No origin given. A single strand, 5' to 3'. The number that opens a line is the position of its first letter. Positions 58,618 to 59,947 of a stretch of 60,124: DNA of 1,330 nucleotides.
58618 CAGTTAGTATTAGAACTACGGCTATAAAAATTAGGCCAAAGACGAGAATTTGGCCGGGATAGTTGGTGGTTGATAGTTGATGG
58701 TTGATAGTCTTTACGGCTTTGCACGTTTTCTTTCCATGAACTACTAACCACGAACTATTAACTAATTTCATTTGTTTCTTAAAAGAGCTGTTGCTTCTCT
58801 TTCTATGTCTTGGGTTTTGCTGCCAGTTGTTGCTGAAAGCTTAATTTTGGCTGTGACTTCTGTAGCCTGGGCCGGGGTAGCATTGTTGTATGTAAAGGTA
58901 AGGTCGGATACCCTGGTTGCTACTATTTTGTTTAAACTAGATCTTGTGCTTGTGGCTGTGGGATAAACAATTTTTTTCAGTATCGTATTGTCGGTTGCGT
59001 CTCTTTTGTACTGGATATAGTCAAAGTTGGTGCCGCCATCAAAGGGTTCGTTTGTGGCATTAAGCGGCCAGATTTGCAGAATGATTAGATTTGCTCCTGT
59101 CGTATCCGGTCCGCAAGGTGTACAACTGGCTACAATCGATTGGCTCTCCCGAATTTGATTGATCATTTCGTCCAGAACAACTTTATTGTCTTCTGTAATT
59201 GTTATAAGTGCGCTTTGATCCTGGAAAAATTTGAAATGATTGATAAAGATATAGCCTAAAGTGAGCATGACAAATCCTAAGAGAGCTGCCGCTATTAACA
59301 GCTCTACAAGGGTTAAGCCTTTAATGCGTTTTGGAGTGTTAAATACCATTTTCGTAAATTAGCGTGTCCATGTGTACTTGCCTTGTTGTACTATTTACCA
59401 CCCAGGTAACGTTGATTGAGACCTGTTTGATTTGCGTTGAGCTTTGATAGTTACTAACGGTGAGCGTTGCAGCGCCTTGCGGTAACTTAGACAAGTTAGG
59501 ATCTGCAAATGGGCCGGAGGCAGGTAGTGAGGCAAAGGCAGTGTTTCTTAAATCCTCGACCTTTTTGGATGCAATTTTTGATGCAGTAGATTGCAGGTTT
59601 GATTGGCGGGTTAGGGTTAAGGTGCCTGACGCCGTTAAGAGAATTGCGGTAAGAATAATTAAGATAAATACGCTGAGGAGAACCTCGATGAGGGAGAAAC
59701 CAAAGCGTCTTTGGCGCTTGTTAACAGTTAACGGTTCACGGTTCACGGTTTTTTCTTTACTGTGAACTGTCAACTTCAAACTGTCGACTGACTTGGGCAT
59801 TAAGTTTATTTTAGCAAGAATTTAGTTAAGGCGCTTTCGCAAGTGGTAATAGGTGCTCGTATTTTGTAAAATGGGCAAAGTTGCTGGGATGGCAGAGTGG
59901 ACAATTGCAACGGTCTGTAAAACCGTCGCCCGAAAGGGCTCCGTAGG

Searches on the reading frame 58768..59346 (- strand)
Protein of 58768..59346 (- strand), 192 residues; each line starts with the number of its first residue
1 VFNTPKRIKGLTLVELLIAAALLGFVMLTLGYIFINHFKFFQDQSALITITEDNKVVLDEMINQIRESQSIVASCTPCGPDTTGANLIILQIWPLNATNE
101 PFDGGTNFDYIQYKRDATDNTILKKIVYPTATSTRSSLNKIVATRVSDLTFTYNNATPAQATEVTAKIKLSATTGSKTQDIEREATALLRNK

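Call 14: search_protein_families(library=pfam, proteins=[window:58768-59346:-], max_evalue=0.01)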
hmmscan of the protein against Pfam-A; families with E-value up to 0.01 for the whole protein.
window:58768-59346:- (192 aa): 1 family
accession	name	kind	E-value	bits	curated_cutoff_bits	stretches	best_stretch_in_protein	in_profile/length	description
PF07963.17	N_methyl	-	6.3e-06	26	21.2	1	6-30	2-26/27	Prokaryotic N-terminal methylation motif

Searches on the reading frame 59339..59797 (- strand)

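Call 14: search_protein_families(library=pfam, proteins=[window:59339-59797:-], max_evalue=0.01)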
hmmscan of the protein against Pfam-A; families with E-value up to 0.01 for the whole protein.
window:59339-59797:- (152 aa): 1 family
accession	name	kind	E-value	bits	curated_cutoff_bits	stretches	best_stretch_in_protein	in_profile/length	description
PF07963.17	N_methyl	-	4.4e-05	23.3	21.2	1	29-54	2-27/27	Prokaryotic N-terminal methylation motif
